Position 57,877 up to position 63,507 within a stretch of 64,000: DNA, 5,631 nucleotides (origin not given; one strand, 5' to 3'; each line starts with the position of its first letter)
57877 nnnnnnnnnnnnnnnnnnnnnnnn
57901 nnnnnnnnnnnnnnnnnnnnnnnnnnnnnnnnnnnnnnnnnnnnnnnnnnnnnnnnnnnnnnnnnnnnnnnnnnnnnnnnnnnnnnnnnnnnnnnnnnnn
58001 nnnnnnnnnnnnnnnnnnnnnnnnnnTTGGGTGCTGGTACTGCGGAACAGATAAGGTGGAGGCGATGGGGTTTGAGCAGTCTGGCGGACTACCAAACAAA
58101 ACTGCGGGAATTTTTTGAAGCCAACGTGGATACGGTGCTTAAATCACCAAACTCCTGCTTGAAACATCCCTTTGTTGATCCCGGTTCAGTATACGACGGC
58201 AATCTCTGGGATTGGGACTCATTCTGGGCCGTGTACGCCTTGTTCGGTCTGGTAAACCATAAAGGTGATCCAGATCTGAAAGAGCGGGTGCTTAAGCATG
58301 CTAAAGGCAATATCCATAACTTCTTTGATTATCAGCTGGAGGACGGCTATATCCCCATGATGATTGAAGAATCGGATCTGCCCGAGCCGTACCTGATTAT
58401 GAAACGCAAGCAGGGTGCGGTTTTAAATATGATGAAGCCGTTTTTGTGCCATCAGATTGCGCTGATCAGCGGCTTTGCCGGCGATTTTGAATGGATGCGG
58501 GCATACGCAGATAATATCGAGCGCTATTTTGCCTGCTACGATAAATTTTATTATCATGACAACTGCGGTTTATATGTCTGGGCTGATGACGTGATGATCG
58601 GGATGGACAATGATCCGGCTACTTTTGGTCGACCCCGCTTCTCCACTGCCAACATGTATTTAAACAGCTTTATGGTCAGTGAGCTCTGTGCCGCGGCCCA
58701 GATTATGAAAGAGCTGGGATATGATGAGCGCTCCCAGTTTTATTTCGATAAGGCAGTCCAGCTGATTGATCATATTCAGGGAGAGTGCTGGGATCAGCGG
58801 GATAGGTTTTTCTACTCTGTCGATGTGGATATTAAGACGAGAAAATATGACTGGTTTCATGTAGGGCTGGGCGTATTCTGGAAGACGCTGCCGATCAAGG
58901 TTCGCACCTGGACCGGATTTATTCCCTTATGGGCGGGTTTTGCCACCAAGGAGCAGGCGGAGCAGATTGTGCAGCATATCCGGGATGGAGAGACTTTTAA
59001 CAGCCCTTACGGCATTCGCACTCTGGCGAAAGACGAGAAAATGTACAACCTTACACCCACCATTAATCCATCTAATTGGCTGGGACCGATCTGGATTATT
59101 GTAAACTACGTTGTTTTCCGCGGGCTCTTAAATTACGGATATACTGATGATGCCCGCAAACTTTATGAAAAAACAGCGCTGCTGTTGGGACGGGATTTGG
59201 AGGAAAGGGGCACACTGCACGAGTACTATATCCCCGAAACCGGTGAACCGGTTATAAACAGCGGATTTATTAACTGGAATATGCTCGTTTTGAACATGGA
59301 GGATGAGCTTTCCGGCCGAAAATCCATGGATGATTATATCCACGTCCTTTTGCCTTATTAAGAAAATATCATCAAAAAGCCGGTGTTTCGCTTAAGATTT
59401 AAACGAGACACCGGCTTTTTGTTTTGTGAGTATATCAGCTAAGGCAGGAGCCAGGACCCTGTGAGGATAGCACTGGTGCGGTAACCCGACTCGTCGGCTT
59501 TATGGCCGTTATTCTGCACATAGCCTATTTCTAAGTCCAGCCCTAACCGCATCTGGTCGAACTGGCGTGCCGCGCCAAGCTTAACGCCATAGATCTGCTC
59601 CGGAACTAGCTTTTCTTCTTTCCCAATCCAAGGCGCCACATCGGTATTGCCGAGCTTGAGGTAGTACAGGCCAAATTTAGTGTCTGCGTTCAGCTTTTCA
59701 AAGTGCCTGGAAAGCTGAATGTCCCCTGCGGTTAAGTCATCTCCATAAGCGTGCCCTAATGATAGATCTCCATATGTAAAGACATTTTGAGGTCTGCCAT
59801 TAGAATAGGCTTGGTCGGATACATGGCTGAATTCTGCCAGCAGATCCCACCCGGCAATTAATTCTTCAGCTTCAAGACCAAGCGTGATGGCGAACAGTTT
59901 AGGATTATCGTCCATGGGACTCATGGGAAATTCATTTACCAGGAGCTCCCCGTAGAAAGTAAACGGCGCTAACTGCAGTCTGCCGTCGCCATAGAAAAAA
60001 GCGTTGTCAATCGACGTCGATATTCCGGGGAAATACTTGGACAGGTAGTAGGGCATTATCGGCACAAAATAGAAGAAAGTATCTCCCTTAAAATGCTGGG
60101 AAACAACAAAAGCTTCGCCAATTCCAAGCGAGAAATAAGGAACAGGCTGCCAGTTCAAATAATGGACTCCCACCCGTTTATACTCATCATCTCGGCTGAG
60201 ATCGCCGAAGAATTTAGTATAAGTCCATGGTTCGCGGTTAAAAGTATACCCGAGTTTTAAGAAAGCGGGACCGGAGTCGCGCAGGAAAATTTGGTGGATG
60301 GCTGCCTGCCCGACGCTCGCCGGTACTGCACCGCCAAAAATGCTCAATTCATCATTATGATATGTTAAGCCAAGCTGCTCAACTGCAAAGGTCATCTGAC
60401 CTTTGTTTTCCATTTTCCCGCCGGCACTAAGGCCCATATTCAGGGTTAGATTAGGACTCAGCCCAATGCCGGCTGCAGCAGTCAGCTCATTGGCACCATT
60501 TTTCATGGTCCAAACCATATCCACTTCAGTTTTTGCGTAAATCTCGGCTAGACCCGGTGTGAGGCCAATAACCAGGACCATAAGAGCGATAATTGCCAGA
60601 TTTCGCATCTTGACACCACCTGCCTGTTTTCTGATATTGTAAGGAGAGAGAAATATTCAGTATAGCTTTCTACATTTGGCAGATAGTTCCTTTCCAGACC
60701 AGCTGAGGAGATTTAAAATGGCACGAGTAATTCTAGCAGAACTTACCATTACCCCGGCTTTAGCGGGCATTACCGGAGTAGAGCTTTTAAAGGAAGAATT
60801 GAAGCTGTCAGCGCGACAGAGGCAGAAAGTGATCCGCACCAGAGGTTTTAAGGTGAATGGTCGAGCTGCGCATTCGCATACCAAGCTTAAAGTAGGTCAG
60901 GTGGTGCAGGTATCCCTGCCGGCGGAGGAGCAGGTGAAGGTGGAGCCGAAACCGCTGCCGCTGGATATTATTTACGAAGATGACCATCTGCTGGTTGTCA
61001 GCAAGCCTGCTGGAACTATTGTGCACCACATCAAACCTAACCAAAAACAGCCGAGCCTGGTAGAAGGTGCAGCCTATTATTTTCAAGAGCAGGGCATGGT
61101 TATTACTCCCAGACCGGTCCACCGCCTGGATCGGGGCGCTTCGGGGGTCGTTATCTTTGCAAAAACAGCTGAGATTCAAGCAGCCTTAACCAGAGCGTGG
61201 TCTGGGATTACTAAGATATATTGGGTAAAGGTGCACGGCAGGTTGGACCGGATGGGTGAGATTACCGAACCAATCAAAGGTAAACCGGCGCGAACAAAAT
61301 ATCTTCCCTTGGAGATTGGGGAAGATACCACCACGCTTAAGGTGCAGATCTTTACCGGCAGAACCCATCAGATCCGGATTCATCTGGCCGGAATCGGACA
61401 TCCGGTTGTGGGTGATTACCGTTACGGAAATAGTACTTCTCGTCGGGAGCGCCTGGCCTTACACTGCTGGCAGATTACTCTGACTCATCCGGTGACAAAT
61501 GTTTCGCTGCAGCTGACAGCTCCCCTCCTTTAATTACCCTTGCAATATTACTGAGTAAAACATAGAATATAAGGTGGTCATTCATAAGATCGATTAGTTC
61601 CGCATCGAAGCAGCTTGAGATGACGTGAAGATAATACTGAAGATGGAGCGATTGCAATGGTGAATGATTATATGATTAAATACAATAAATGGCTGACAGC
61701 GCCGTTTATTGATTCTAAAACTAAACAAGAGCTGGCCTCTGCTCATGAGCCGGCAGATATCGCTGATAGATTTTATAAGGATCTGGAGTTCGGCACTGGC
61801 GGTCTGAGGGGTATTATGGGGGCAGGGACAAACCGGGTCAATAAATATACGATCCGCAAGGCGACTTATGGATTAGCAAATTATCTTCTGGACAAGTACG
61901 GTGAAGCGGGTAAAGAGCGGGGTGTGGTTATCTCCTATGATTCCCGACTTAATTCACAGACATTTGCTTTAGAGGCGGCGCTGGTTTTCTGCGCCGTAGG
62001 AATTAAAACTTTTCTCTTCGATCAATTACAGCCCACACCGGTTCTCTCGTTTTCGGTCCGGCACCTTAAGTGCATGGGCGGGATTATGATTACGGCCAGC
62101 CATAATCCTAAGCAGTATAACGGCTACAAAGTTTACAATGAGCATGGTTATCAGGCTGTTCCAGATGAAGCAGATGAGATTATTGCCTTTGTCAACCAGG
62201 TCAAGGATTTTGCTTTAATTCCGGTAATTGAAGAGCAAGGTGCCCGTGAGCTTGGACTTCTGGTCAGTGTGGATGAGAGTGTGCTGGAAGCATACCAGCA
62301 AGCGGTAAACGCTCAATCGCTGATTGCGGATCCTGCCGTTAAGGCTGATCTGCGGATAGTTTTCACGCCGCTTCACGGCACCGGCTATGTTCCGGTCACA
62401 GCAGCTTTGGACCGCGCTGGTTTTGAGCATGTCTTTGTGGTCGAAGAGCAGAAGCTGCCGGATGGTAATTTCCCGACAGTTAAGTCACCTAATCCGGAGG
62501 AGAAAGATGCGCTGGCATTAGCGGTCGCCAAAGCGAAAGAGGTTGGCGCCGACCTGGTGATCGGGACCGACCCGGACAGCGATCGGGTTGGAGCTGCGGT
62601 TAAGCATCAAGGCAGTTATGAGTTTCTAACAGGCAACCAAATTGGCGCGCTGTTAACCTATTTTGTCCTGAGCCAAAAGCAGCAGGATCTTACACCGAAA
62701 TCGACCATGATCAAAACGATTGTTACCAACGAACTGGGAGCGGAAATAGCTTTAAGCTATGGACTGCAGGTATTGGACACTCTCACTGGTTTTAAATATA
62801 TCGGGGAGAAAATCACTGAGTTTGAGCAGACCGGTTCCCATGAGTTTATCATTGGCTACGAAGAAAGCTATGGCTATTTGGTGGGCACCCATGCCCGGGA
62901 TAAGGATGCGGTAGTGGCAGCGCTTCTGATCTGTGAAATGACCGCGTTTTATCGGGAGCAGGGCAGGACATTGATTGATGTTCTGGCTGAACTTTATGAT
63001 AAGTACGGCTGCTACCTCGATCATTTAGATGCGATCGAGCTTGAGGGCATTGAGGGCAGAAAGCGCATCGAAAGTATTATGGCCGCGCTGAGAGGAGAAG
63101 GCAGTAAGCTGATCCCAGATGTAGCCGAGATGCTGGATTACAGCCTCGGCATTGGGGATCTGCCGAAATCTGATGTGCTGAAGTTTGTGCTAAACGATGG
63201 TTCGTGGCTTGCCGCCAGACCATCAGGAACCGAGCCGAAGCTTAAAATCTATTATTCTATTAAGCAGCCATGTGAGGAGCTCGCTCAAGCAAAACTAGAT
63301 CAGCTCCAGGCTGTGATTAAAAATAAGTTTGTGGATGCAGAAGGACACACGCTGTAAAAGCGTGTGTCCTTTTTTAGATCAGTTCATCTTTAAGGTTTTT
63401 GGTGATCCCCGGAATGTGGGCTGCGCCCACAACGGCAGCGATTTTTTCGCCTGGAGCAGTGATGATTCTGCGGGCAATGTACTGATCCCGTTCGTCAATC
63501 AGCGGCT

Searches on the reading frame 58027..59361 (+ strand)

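Call 89: search_protein_families(library=pfam, proteins=[window:58027-59361:+], max_evalue=0.00001)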
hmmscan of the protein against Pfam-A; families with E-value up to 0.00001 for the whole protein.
window:58027-59361:+ (444 aa): 3 families
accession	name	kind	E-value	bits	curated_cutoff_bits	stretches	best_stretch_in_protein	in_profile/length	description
PF22422.2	MGH1-like_GH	-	2.9e-36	126.2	27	1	92-409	24-348/356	Mannosylglycerate hydrolase MGH1-like glycoside hydrolase domain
PF03200.22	Glyco_hydro_63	-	6.5e-17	61.9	22.4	1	192-424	235-489/492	Glycosyl hydrolase family 63 C-terminal domain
PF01204.24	Trehalase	-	4.2e-10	39.6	21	1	211-399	308-474/512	Trehalase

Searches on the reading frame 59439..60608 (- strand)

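Call 95: search_protein_families(library=pfam, proteins=[window:59439-60608:-], max_evalue=0.001)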
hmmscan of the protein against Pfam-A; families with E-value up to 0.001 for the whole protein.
window:59439-60608:- (389 aa): 1 family
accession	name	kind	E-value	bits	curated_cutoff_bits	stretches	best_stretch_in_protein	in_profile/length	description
PF14052.12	Caps_assemb_Wzi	-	2.1e-05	24.1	30.1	0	215-334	227-353/392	Capsule assembly protein Wzi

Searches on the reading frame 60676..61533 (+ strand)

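Call 95: search_protein_families(library=pfam, proteins=[window:60676-61533:+], max_evalue=0.001)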
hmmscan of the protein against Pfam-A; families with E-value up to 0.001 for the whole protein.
window:60676-61533:+ (285 aa): 1 family
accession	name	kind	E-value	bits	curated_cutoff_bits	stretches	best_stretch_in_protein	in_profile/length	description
PF00849.27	PseudoU_synth_2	-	1.2e-26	94.1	26.8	1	104-238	1-151/152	RNA pseudouridylate synthase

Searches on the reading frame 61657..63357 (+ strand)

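Call 89: search_protein_families(library=pfam, proteins=[window:61657-63357:+], max_evalue=0.00001)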
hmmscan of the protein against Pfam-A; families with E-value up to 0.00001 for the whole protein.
window:61657-63357:+ (566 aa): 4 families
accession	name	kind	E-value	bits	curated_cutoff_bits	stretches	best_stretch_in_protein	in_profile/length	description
PF02878.22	PGM_PMM_I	-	6e-41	139.8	22.5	1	44-182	3-134/138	Phosphoglucomutase/phosphomannomutase, alpha/beta/alpha domain I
PF02879.22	PGM_PMM_II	-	6.5e-24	84.9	29.3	1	212-318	2-102/103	Phosphoglucomutase/phosphomannomutase, alpha/beta/alpha domain II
PF02880.22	PGM_PMM_III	-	3.1e-22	79.3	20.7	1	326-450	2-115/115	Phosphoglucomutase/phosphomannomutase, alpha/beta/alpha domain III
PF00408.26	PGM_PMM_IV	-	5.3e-07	30.1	23.1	1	492-533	21-50/68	Phosphoglucomutase/phosphomannomutase, C-terminal domain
